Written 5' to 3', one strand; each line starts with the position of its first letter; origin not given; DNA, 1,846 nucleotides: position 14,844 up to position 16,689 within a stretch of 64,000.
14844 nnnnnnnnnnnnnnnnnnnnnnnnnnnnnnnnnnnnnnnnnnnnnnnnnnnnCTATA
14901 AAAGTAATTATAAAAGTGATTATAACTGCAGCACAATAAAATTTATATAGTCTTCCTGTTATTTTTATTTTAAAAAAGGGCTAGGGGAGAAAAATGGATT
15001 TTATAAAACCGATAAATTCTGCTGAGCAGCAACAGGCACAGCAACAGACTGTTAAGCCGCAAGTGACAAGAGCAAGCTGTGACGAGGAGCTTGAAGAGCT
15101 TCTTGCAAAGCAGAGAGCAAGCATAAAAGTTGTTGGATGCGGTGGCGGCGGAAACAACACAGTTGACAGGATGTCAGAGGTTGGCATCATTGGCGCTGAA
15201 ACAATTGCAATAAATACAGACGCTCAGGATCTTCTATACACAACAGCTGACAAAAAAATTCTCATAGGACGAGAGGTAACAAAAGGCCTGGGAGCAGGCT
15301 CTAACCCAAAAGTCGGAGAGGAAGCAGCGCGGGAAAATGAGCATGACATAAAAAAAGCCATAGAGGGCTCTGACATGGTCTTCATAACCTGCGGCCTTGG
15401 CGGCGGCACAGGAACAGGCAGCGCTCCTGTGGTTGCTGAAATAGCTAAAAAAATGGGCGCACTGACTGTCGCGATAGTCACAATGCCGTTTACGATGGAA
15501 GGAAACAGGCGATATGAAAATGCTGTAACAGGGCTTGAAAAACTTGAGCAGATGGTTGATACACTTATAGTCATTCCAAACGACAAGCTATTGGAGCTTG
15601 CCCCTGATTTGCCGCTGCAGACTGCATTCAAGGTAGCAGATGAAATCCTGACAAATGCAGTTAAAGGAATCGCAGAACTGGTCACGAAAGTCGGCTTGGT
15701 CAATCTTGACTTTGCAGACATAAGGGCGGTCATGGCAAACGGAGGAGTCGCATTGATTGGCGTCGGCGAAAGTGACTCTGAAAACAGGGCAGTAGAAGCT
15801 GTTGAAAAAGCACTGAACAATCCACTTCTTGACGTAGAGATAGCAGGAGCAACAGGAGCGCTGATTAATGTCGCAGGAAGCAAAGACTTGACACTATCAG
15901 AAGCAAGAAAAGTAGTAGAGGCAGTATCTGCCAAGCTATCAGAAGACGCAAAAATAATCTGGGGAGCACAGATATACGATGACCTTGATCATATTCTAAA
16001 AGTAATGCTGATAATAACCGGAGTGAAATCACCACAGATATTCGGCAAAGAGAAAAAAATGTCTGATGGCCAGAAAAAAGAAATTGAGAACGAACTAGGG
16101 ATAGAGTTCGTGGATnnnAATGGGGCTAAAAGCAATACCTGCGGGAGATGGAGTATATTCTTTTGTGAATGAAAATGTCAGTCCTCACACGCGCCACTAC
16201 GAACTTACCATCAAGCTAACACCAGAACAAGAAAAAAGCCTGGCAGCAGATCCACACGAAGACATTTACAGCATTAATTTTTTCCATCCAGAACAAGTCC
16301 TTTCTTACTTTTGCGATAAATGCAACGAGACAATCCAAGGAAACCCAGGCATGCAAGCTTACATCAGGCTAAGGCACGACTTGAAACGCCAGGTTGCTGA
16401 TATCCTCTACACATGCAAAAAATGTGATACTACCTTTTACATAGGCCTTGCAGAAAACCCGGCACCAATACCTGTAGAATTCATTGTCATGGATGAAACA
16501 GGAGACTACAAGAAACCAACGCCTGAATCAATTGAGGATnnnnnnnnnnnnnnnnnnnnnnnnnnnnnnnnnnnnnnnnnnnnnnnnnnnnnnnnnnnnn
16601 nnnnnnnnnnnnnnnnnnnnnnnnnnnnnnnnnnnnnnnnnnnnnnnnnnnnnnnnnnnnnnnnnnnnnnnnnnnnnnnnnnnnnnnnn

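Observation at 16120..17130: Unknown zinc-ribbon protein inserted and translationally coupled between ftsZ1 and secE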

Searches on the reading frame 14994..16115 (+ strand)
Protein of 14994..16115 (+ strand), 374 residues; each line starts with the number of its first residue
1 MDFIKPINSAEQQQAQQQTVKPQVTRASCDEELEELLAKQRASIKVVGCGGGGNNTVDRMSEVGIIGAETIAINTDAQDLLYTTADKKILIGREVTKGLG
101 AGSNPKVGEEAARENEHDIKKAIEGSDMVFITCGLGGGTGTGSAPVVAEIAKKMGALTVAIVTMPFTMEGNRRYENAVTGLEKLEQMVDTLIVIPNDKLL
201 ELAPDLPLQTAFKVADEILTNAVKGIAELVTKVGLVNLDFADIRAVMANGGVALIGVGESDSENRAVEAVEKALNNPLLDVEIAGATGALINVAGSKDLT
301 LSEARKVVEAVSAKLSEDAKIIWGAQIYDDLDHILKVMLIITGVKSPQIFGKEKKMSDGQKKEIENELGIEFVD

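Call 3: search_protein_families(library=pfam, proteins=[window:14994-16115:+], max_evalue=1)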
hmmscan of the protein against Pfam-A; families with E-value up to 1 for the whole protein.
window:14994-16115:+ (374 aa): 6 families
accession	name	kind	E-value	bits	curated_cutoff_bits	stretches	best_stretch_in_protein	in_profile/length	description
PF00091.31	Tubulin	-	1.8e-50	172.3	33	1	43-202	1-188/190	Tubulin/FtsZ family, GTPase domain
PF12327.13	FtsZ_C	-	8.6e-33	113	27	1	251-345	1-95/95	FtsZ family, C-terminal domain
PF13809.12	Tubulin_2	-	0.092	12.4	27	1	124-186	159-233/356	Tubulin like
PF22738.1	NNH7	-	0.12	12.9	27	1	262-318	16-72/225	NACHT N-terminal Helical domain 7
PF13460.12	NAD_binding_10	-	0.15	12.4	27.2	1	113-159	48-93/184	NAD(P)H-binding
PF19438.4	LIN9_C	-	0.37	10.6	26.5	0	162-230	110-177/273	LIN9 C-terminal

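Call 4: search_protein_families(library=ncbifam, proteins=[window:14994-16115:+], max_evalue=1)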
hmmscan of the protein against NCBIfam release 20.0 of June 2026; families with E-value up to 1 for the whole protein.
window:14994-16115:+ (374 aa): 2 families
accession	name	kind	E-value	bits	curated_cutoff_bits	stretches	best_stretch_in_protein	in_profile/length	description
TIGR00065.1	ftsZ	equivalog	5.8e-135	450.2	295.2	1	32-363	8-342/353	cell division protein FtsZ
TIGR00177.1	molyb_syn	domain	0.02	14.8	85.35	1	116-168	54-102/148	molybdenum cofactor synthesis domain-containing protein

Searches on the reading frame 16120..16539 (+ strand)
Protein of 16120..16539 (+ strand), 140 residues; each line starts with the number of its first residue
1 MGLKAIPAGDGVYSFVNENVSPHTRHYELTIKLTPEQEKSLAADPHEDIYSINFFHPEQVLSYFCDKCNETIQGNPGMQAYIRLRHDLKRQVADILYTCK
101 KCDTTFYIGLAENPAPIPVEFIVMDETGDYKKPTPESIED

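Call 57: predict_structure(alignment_id=A3)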
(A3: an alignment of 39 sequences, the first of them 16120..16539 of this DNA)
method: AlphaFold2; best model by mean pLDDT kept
length: 140 residues; sequences in the alignment: 39
mean_pLDDT: 85.0   pTM: 0.75
mean pLDDT of the five models: 85.0, 84.8, 79.9, 76.4, 75.3
residues with pLDDT >= 90: 66; 70-90: 56; 50-70: 16; < 50: 2
segments of 3 or more residues with pLDDT < 50: none
pLDDT, mean of each block of 10 residues (from residue 1): 86 87 73 94 89 92 93 92 80 91 91 86 82 54
secondary structure, 60 per line:
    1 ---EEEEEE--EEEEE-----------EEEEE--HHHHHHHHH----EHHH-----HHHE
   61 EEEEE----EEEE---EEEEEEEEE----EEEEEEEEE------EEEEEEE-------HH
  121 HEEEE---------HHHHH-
elements in order: E4-9 E12-16 E28-32 H35-43 E60-65 E70-73 E77-85 E90-98 E105-111 E122-125 H135-139
